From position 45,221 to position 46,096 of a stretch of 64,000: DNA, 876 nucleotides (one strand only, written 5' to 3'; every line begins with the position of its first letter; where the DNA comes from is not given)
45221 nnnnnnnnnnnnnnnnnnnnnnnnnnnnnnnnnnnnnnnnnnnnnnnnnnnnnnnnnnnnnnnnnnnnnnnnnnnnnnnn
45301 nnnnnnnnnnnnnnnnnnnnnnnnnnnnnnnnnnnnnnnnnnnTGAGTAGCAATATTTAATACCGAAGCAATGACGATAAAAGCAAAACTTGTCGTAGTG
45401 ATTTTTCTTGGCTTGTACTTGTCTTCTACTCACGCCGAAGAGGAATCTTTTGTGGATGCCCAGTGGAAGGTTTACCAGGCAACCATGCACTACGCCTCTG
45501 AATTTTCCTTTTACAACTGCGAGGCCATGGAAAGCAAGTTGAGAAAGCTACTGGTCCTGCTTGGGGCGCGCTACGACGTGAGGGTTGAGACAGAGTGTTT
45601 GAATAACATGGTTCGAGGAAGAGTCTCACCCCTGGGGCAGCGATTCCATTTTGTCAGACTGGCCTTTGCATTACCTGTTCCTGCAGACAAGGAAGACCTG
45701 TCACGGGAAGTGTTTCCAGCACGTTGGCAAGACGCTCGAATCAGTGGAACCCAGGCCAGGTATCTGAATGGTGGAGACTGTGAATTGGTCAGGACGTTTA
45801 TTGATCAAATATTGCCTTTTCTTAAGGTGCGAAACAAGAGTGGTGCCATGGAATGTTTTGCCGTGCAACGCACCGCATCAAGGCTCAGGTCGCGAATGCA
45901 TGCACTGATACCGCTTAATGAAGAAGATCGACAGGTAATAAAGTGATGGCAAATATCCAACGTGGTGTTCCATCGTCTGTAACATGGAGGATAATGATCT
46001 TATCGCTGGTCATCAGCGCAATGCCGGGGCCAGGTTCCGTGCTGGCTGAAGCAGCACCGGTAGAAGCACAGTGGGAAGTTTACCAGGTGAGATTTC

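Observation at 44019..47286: Five-gene translationally coupled operon of entirely uncharacterised proteins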

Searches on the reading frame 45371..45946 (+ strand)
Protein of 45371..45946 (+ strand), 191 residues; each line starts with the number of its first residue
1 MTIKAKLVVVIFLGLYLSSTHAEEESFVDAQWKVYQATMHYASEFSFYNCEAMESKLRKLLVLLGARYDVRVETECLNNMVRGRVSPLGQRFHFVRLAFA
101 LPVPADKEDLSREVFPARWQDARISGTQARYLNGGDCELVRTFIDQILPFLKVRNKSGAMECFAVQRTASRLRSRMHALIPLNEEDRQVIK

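Call 3: search_protein_families(library=pfam, proteins=[window:45371-45946:+], max_evalue=1)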
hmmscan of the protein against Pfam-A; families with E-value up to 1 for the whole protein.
window:45371-45946:+ (191 aa): 0 families

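Call 4: search_protein_families(library=ncbifam, proteins=[window:45371-45946:+], max_evalue=1)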
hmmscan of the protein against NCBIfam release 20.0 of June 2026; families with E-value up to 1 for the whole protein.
window:45371-45946:+ (191 aa): 0 families

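Call 7: find_homologous_proteins(query=window:45371-45946:+, max_evalue=0.001)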
Query window:45371-45946:+ (191 aa): 3 proteins with E <= 0.001 among 163 candidates.
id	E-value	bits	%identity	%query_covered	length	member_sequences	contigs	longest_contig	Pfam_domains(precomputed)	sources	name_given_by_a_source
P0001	4.5e-110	383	90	100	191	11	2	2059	-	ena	-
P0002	3.1e-38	149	44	90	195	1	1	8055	-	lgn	-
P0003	1.3e-32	131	39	97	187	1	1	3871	-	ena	-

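Call 10: find_encoding_contigs(protein=P0002, flank=10000)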
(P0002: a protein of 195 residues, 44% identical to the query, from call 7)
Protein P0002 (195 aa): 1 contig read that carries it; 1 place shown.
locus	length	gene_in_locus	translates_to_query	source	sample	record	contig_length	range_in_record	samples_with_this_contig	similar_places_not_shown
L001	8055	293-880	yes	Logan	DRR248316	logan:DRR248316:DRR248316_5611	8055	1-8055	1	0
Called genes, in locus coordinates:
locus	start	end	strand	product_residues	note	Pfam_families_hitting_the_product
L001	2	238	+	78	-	?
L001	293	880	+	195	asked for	-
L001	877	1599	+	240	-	PF00106:adh_short, PF13561:adh_short_C2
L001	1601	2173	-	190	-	PF05728:UPF0227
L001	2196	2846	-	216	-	PF02798:GST_N, PF13417:GST_N_3, PF13409:GST_N_2, PF14497:GST_C_3 (weak)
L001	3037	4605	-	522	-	-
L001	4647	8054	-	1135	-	?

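Call 11: find_encoding_contigs(protein=P0003, flank=10000)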
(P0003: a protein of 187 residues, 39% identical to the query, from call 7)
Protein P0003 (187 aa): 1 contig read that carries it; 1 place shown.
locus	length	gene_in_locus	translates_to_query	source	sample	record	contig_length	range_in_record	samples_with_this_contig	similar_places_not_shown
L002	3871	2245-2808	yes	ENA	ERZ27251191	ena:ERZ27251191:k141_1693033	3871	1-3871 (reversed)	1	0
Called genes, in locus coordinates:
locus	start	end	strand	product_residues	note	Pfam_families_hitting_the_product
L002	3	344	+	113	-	?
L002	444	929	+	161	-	-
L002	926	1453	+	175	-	-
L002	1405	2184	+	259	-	-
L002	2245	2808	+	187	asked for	-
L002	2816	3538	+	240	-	PF00106:adh_short, PF08659:KR (weak), PF13561:adh_short_C2, PF23441:SDR (weak)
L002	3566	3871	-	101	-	?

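Call 12: find_related_loci(query=A1, collection=genome_contigs, flank=10000)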
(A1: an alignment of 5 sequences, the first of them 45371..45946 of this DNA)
Query A1 (191 aa) in genome_contigs; peptide patterns used: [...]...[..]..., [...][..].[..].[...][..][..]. (x = any residue, [..] = any of these).
47 stretches matched a pattern; 3 encode a relative of the query (tblastn E <= 1e-3); 3 distinct loci.
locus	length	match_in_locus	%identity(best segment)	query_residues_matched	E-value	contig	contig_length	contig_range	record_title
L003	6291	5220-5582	95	71-191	4e-79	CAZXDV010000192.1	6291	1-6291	MAG TPA_asm: uncultured Enterobacteriaceae bacterium isolate SRP135972_co2_275 genome assembly, contig: NODE_19684_lengt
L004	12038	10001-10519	41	1-179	2e-42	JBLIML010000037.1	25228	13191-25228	MAG: Planctomycetota bacterium isolate 3300053785_88 Ga0535658_0003945, whole genome shotgun sequence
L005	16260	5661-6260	26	3-188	5e-15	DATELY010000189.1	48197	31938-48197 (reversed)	MAG TPA_asm: Steroidobacteraceae bacterium isolate SMAG_U8928 k141_359574, whole genome shotgun sequence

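Call 21: search_protein_representatives(alignment_id=A1)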
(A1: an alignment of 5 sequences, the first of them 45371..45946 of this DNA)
Query: 5 sequences, 188 profile positions. Proteins with E-value up to 0.001 (for the whole library): 810; up to 1e-10: 393; up to 1e-30: 15. The best 150 are listed.
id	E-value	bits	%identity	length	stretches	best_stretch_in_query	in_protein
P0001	5.7e-88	309.7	-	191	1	1-187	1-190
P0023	4.5e-68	244.8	-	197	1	1-186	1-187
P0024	6.8e-68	244.2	-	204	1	12-185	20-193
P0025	1.2e-53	197.8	-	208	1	1-185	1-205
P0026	1.3e-49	184.6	-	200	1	5-185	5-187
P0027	6.3e-49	182.4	-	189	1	6-177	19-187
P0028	2.7e-44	167.3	-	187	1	10-181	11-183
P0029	1.0e-40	155.6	-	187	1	7-178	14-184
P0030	4.1e-40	153.6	-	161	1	26-176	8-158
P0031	6.0e-40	153.1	-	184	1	8-177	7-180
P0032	7.7e-40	152.7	-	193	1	14-179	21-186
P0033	4.4e-34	134.0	-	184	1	13-179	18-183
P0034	1.3e-33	132.4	-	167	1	24-159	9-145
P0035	1.7e-31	125.5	-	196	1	6-178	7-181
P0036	3.7e-31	124.4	-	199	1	12-178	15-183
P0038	5.8e-30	120.5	-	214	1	11-178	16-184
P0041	5.3e-27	110.9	-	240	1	21-173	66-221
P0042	1.8e-26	109.1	-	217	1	19-186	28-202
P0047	2.3e-25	105.5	-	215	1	12-177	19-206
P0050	5.9e-25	104.2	-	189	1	13-177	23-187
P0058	1.1e-23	100.1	-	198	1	7-176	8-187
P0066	1.1e-22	96.7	-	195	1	13-177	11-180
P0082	9.2e-21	90.5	-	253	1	19-175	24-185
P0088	2.0e-20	89.4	-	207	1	25-178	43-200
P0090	2.9e-20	88.9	-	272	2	23-96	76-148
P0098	6.8e-20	87.7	-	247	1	26-173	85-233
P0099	7.8e-20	87.5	-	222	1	21-174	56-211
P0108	1.5e-19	86.6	-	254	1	28-176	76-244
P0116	6.2e-19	84.6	-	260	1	22-179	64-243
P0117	6.4e-19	84.5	-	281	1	19-175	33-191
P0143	8.9e-18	80.8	-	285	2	112-176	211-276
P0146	1.2e-17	80.4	-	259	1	11-184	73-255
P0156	2.4e-17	79.4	-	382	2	108-173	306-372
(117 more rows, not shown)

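Call 23: search_protein_families(library=pfam, alignment_id=A2, max_evalue=0.01)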
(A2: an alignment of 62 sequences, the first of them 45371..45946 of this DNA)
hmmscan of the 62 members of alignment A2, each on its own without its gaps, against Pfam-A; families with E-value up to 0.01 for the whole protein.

A. member 1, window:45371-45946:+ (191 aa): 0 families

B. families by the number of members that match (of 62 scanned): 0 families

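Call 25: search_solved_structures(query=A2, max_evalue=10)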
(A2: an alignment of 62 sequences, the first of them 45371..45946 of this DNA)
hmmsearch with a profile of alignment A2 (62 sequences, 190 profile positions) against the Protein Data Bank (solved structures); distinct sequences matched with E-value up to 10: 14.
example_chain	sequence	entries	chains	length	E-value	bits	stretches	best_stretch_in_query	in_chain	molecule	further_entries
2vtu_J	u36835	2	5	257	9.2e-05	25.3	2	78-147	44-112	MS2 COAT PROTEIN | COAT PROTEIN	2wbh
9oh5_A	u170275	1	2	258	0.0028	20.5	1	78-147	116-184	MS2 CPM58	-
1msc_A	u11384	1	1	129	0.14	15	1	78-147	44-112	BACTERIOPHAGE MS2 COAT PROTEIN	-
1bms_A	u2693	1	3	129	0.2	14.5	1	78-147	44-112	BACTERIOPHAGE MS2 CAPSID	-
2b2d_A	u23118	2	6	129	0.23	14.3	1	78-147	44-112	Coat protein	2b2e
1u1y_A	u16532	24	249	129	0.23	14.2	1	78-147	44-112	Coat protein | PROTEIN (BACTERIOPHAGE MS2 COAT PROTEIN) | PROTEIN (RNA BACTERIOPHAGE MS2 COAT PROTEIN)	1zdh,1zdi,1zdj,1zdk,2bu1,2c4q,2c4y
4zor_A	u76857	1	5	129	0.24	14.2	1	78-147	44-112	Coat protein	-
5tc1_A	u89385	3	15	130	0.24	14.2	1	78-147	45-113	Capsid protein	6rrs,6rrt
2bq5_A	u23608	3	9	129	0.24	14.2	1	78-147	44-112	COAT PROTEIN | MS2 COAT PROTEIN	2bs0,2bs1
1aq4_A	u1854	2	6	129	0.26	14.1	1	78-147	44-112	PROTEIN(BACTERIOPHAGE MS2 COAT PROTEIN) | BACTERIOPHAGE MS2 CAPSID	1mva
1zse_A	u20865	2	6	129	0.28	14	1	78-147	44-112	Coat protein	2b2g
2bny_A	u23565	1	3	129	0.3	13.9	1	78-147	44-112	MS2 COAT PROTEIN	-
1aq3_A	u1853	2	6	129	0.31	13.8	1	78-147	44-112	PROTEIN (BACTERIOPHAGE MS2 COAT PROTEIN) | BACTERIOPHAGE MS2 CAPSID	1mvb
1mst_A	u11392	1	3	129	0.33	13.7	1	78-147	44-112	BACTERIOPHAGE MS2 CAPSID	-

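Call 33: predict_structure(alignment_id=A2)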
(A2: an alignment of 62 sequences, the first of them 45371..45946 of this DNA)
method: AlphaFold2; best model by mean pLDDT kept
length: 191 residues; sequences in the alignment: 62
mean_pLDDT: 86.2   pTM: 0.80
mean pLDDT of the five models: 86.2, 85.4, 84.9, 84.7, 83.8
residues with pLDDT >= 90: 108; 70-90: 54; 50-70: 28; < 50: 1
segments of 3 or more residues with pLDDT < 50: none
pLDDT, mean of each block of 10 residues (from residue 1): 62 67 81 97 92 96 96 85 70 97 95 95 84 90 94 87 74 91 87 75
secondary structure, 60 per line:
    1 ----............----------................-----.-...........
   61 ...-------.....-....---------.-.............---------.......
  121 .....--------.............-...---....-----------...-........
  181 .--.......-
elements in order: H5-16 E27-42 H50-63 E71-75 H77-80 E92-104 E114-125 H134-146 E154-157 E173-181 H184-190

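Call 41: list_cluster_members(proteins=[P0023, P0025, P0027, P0033, P0038, P0047, P0058, P0082, P0116, P0156])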
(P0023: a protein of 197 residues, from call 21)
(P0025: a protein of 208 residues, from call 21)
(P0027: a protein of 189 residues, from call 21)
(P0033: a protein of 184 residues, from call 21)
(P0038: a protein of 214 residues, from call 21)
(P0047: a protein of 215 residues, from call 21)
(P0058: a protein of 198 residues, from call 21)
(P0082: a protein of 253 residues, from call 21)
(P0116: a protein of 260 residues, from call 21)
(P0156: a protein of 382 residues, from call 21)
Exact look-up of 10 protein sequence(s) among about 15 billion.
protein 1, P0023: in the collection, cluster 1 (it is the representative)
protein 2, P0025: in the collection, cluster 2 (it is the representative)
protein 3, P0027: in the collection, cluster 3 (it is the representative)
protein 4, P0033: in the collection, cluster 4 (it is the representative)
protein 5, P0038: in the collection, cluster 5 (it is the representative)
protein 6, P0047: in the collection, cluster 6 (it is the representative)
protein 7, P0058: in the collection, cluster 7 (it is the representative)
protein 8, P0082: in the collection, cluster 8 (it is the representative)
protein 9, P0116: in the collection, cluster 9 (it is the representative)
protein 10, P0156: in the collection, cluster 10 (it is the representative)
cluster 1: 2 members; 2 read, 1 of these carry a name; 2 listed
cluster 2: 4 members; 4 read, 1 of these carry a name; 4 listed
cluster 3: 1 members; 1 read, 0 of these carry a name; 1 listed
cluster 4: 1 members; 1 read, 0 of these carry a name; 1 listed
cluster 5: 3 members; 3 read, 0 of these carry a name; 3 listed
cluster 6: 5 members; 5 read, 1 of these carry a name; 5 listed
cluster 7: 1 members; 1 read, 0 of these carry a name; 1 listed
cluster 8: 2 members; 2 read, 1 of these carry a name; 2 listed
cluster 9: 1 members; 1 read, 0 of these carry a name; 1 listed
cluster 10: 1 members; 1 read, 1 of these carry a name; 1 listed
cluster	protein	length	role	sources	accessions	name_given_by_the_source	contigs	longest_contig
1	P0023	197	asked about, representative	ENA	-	-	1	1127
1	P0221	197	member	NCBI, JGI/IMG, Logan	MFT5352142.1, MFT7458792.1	MAG: hypothetical protein ACI909_001467 [Planctomycetota bacterium] | hypothetical protein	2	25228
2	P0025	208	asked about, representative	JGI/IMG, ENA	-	-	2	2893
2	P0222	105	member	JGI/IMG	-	hypothetical protein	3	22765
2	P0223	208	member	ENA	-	-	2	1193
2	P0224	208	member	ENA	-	-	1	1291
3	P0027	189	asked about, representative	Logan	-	-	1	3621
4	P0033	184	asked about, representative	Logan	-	-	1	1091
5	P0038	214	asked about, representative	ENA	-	-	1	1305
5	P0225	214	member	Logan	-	-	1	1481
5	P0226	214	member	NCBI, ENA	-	-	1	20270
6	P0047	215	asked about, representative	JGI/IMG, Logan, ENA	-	-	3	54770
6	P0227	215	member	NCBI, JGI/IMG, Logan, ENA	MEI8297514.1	MAG: hypothetical protein WCH32_05770 [Pseudomonadota bacterium]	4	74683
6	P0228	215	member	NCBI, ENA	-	-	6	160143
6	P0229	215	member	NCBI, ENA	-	-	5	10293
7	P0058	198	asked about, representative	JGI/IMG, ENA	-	-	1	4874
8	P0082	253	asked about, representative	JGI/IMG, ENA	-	hypothetical protein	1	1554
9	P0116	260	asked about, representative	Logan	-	-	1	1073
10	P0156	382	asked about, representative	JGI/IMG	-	hypothetical protein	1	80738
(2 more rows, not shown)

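Call 42: find_encoding_contigs(protein=P0228, flank=6000, max_places=3)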
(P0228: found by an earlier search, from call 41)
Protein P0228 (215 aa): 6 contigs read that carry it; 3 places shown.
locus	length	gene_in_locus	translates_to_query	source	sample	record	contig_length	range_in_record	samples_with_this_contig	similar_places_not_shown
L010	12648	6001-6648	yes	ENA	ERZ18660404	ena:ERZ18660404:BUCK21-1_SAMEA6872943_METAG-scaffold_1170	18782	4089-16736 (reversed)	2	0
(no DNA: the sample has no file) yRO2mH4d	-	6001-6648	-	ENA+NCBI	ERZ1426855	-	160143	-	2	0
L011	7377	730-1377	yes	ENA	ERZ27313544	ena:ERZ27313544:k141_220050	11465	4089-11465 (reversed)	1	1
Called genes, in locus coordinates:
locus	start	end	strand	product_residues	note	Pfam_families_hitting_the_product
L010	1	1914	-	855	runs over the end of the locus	PF00496:SBP_bac_5, PF19300:BPD_transp_1_N, PF00528:BPD_transp_1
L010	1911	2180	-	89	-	PF01546:Peptidase_M20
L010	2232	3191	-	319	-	PF01546:Peptidase_M20, PF07687:M20_dimer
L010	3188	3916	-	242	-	PF03309:Pan_kinase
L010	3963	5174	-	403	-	-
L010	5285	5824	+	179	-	PF00186:DHFR_1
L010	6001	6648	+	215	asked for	-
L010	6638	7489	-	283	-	PF00149:Metallophos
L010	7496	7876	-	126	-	PF04379:DUF525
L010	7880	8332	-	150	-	PF00582:Usp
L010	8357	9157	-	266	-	PF00398:RrnaAD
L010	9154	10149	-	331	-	PF04166:PdxA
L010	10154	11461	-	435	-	PF13623:SurA_N_2, PF13624:SurA_N_3, PF09312:SurA_N, PF13145:Rotamase_2 (weak), PF13616:Rotamase_3, PF00639:Rotamase, PF13616:Rotamase_3, PF00639:Rotamase, +1 more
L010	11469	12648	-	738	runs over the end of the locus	PF19838:LptD_2, PF04453:LptD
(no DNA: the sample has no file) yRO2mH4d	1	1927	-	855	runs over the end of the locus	PF00496:SBP_bac_5, PF19300:BPD_transp_1_N, PF00528:BPD_transp_1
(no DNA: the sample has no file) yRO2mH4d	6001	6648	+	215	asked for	-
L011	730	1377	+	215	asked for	-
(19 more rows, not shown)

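Call 43: find_encoding_contigs(protein=P0156, flank=6000, max_places=2)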
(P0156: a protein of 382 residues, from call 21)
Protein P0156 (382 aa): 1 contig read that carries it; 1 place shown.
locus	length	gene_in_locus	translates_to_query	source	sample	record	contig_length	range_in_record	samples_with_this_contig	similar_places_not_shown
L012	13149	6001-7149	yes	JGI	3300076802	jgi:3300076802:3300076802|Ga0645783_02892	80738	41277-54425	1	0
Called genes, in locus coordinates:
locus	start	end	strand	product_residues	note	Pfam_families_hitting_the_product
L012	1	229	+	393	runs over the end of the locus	PF00856:SET, PF00186:DHFR_1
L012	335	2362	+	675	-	PF00989:PAS, PF08448:PAS_4, PF13188:PAS_8 (weak), PF13426:PAS_9 (weak), PF08447:PAS_3, PF00512:HisKA, PF02518:HATPase_c, PF00072:Response_reg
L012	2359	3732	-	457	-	PF01494:FAD_binding_3, PF13450:NAD_binding_8 (weak)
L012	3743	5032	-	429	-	PF22580:KYNU_C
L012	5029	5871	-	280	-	PF04199:Cyclase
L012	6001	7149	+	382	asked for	-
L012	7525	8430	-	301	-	PF04379:DUF525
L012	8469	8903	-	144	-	PF00582:Usp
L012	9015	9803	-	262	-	PF00398:RrnaAD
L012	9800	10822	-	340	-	PF04166:PdxA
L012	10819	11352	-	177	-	PF13616:Rotamase_3, PF13145:Rotamase_2 (weak), PF00639:Rotamase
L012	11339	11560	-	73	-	PF00639:Rotamase, PF13616:Rotamase_3 (weak)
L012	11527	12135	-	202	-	PF13623:SurA_N_2, PF13624:SurA_N_3, PF09312:SurA_N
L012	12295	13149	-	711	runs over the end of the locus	PF03968:LptD_N (weak), PF19838:LptD_2, PF04453:LptD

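Call 46: search_protein_families(library=pfam, proteins=[L004:7432-7977:+, L004:6876-7385:+], max_evalue=0.1)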
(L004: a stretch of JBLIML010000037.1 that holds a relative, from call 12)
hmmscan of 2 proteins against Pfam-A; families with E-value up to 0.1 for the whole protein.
L004:7432-7977:+ (181 aa): 0 families

L004:6876-7385:+ (169 aa): 1 family
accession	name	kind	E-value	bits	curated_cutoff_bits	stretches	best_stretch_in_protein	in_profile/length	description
PF00571.33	CBS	-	4.6e-18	65.7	24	2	35-88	1-55/57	CBS domain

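Call 63: fold_search(model_id=the predicted structure, library=pdb)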
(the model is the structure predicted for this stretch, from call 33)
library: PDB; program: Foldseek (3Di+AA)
matches with E <= 10: 215; with E <= 0.001: 0
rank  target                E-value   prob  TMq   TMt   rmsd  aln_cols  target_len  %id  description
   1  3lur_C                5.0e-01  0.06  0.16  0.18  15.6       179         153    9  Crystal structure of Putative bacterial transcription regulation protein (NP_372959.1) from Staphylococcus aureus MU50 (released 2010-03-09)
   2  5kat                  5.0e-01  0.06  0.16  0.18  15.6       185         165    8  The structure of SAV2435 bound to TETRAPHENYLPHOSPHONIUM (released 2016-08-24)
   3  7c50                  5.6e-01  0.06  0.17  0.17  22.1       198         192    8  Crystal structure of a Simpl-like protein from Campylobacter jejuni (selenomethionine-incorporated protein) (released 2020-08-19)
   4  2cz4_A                1.0e+00  0.09  0.18  0.28  12.8       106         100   16  Crystal structure of a putative PII-like signaling protein (TTHA0516) from Thermus thermophilus HB8 (released 2006-01-10)
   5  9yfm_A                1.1e+00  0.11  0.18  0.11   8.4        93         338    8  insect H/ACA snoRNP class II composite (released 2025-12-10)
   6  2j9d_E                1.2e+00  0.06  0.16  0.23  14.7       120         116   14  Structure of GlnK1 with bound effectors indicates regulatory mechanism for ammonia uptake (released 2007-01-16)
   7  2ux9_C                1.3e+00  0.15  0.21  0.44   6.4        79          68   15  Crystal structure of the T. thermophilus dodecin R65A mutant (released 2007-09-11)
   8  3ram_A                1.3e+00  0.04  0.14  0.08  11.2        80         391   16  Crystal structure of HmrA (released 2011-05-25)
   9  2cz8_D                1.4e+00  0.15  0.21  0.44   6.4        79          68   15  Crystal Structure of tt0972 protein from Thermus thermophilus (released 2006-09-19)
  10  3ml6_B                1.4e+00  0.02  0.09  0.06  18.7       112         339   10  a complex between Dishevelled2 and clathrin adaptor AP-2 (released 2010-08-11)
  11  3ram_B                1.5e+00  0.06  0.16  0.09  10.9        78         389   17  Crystal structure of HmrA (released 2011-05-25)
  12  2yj0_B                1.5e+00  0.12  0.18  0.41   7.6        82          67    7  X-ray structure of chemically engineered Mycobacterium tuberculosis Dodecin (released 2011-10-12)
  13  2vxa_A                1.7e+00  0.13  0.20  0.42   6.2        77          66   16  H. halophila dodecin in complex with riboflavin (released 2009-02-17)
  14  2ux9_B                1.7e+00  0.13  0.20  0.44   6.5        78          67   15  Crystal structure of the T. thermophilus dodecin R65A mutant (released 2007-09-11)
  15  2v19_A                1.7e+00  0.13  0.21  0.44   6.4        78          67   14  Crystal structure of the T. thermophilus dodecin R45A mutant (released 2007-09-11)
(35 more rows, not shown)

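Call 71: search_protein_families(library=padloc, proteins=[window:45371-45946:+, L004:7432-7977:+], max_evalue=0.01)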
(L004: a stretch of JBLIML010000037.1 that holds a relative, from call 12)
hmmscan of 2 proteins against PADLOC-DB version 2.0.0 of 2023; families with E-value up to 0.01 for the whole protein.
window:45371-45946:+ (191 aa): 0 families

L004:7432-7977:+ (181 aa): 0 families
